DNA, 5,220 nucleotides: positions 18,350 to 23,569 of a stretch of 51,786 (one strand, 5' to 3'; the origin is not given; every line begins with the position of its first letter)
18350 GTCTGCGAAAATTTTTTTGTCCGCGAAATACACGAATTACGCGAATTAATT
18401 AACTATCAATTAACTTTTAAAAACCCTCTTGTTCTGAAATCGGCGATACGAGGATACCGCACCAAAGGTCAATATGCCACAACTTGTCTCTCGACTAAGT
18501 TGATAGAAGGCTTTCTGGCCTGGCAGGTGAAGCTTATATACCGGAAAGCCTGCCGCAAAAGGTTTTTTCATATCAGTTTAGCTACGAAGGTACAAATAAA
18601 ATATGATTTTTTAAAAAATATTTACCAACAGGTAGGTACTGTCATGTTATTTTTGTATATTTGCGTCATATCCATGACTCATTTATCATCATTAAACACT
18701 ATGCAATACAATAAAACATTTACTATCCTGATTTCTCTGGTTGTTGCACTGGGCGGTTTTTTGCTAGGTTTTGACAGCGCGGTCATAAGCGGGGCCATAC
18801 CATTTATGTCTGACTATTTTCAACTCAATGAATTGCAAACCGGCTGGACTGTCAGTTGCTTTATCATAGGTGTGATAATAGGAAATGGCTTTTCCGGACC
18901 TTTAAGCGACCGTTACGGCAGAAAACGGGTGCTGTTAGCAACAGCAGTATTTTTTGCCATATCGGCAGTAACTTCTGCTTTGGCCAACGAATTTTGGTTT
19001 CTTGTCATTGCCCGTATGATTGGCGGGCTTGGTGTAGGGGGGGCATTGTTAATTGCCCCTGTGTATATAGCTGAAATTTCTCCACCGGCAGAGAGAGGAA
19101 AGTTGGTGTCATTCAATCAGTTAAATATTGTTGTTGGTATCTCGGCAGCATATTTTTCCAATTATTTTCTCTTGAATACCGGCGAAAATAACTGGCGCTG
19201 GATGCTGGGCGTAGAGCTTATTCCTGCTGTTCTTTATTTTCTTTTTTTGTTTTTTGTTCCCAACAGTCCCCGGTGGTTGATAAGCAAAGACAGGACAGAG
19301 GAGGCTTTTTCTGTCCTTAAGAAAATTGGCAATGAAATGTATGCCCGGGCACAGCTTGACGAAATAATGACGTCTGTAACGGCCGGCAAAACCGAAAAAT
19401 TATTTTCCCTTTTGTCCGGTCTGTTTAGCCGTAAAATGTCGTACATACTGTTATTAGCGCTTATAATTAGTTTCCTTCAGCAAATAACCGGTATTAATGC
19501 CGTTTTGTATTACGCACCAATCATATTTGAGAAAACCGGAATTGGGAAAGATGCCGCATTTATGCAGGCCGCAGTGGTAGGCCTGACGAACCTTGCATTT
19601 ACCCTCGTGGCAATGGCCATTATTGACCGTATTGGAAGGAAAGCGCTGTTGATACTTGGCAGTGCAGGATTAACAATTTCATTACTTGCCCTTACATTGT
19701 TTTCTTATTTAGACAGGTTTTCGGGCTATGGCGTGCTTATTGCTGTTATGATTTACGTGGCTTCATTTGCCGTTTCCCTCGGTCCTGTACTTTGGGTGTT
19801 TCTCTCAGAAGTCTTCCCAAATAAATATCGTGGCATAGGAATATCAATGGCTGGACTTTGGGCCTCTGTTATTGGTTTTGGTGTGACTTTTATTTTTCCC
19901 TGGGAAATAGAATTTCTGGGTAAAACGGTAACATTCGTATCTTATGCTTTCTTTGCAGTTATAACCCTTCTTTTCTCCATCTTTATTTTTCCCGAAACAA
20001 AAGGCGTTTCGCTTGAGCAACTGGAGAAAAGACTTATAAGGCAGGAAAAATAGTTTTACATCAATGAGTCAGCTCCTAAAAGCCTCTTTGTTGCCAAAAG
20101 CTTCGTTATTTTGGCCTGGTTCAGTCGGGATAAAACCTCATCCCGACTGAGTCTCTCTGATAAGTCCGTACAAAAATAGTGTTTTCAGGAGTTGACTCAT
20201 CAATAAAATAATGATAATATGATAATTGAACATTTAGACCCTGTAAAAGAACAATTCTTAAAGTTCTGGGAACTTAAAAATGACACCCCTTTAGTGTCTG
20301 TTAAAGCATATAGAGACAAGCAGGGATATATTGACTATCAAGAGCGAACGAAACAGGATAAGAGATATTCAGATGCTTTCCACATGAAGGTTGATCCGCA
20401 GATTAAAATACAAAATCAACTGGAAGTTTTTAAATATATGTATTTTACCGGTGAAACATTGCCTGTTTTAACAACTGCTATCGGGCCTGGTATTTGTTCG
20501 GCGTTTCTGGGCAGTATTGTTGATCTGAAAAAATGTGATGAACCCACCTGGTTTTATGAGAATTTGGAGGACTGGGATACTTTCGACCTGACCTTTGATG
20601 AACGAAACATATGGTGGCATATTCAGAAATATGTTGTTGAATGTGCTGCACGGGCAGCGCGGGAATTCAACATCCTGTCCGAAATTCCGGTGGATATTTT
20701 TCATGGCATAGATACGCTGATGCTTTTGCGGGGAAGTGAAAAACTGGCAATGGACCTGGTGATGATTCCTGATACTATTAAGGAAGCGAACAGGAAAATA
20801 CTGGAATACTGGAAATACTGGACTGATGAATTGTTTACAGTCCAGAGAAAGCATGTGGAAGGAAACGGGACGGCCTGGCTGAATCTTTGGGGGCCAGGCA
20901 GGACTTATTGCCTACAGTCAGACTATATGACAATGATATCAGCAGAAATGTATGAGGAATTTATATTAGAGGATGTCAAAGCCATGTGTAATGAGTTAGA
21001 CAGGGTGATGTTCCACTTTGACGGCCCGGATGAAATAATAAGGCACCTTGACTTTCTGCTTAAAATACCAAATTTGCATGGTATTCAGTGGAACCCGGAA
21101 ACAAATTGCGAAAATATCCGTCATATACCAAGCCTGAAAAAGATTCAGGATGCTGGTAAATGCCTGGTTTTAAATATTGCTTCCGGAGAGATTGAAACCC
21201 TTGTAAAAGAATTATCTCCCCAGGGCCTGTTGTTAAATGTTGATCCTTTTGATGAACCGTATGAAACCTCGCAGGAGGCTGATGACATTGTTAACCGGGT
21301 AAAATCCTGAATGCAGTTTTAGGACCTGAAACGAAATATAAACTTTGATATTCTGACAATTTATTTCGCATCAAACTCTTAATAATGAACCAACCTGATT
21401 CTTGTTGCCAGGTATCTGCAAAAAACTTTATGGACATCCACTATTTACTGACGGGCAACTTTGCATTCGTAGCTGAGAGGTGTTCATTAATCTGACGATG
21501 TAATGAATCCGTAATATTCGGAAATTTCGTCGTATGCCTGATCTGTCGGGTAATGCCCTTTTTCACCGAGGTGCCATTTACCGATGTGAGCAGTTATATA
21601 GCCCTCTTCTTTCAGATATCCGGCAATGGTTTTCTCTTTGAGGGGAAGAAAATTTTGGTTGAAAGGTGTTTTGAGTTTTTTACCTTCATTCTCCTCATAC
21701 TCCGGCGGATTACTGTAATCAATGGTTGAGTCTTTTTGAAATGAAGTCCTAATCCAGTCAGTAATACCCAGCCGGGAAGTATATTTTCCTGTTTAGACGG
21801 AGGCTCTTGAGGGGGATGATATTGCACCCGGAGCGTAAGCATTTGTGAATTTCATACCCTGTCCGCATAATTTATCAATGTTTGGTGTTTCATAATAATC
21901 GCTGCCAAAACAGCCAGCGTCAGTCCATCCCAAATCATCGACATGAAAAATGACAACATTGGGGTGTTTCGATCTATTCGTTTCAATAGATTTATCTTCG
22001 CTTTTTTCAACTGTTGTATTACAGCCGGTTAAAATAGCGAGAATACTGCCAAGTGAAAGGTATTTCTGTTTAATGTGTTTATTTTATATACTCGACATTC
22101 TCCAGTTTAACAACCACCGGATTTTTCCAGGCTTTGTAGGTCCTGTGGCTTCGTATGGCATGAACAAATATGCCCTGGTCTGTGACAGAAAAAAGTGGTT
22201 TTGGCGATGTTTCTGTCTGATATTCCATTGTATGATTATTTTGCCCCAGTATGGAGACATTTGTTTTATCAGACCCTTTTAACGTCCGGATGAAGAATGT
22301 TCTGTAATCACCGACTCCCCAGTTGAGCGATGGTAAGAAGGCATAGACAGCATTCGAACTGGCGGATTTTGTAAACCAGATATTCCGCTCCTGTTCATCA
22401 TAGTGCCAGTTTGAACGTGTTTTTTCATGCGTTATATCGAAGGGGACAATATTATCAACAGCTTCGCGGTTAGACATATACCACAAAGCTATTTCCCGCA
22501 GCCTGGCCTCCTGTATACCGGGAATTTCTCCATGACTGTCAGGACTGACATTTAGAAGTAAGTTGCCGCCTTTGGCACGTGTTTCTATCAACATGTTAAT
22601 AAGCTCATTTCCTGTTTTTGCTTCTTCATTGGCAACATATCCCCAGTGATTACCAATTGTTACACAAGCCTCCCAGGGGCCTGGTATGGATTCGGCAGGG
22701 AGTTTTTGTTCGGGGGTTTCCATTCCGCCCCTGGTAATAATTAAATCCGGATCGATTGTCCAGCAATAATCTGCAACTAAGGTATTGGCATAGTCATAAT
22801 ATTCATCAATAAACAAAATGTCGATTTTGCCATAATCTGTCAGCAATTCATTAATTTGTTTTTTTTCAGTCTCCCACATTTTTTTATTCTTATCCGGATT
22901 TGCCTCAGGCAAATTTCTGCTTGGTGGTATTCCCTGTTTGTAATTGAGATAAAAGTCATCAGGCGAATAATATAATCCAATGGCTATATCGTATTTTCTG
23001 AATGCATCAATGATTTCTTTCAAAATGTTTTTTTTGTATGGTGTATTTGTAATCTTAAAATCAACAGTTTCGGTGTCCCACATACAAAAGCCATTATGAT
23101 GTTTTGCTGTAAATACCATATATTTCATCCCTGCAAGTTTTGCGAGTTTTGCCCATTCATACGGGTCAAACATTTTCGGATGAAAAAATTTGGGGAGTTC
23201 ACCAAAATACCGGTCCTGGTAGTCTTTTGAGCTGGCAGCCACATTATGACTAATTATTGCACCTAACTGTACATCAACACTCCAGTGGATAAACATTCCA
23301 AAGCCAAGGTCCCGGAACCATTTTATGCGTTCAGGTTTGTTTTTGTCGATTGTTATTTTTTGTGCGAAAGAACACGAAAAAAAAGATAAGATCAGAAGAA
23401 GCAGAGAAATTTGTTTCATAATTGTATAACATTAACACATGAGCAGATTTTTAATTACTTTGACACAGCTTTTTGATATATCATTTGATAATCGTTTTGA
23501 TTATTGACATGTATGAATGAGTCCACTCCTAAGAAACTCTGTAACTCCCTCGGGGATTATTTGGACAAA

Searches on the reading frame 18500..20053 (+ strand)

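Call 8: search_protein_families(library=pfam, proteins=[window:18500-20053:+], max_evalue=0.001)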
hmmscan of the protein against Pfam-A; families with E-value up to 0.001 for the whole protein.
window:18500-20053:+ (517 aa): 3 families
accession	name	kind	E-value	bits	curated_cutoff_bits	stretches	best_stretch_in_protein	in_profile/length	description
PF00083.30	Sugar_tr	-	7.4e-115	384.8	22.3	1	79-510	2-450/452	Sugar (and other) transporter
PF07690.21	MFS_1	-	6.3e-51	173.8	33.4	2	82-460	1-344/347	Major Facilitator Superfamily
PF13347.12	MFS_2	-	0.00015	20.9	27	1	92-189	239-338/427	MFS/sugar transport protein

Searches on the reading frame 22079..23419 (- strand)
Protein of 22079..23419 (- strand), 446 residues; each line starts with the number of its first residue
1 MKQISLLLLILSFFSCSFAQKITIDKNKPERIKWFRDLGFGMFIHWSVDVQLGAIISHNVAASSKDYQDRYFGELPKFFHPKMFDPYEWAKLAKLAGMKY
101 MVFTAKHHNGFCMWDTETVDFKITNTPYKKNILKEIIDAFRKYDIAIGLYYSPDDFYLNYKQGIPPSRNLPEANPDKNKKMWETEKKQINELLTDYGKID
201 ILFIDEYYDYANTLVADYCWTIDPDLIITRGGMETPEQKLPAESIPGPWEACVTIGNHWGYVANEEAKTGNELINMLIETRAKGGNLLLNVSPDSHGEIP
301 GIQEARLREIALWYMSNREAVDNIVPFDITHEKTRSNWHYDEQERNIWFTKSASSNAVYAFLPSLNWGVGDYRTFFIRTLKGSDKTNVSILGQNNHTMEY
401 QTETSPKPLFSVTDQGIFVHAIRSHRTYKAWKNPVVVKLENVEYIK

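Call 8: search_protein_families(library=pfam, proteins=[window:22079-23419:-], max_evalue=0.001)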
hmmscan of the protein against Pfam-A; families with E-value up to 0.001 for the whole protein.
window:22079-23419:- (446 aa): 2 families
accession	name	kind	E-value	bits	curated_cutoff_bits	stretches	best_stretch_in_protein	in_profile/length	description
PF01120.23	Alpha_L_fucos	-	3.8e-64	217.7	25.2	1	28-317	23-343/345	Alpha-L-fucosidase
PF16757.11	Fucosidase_C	-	0.00012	23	25.6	1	341-402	3-60/88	Alpha-L-fucosidase C-terminal domain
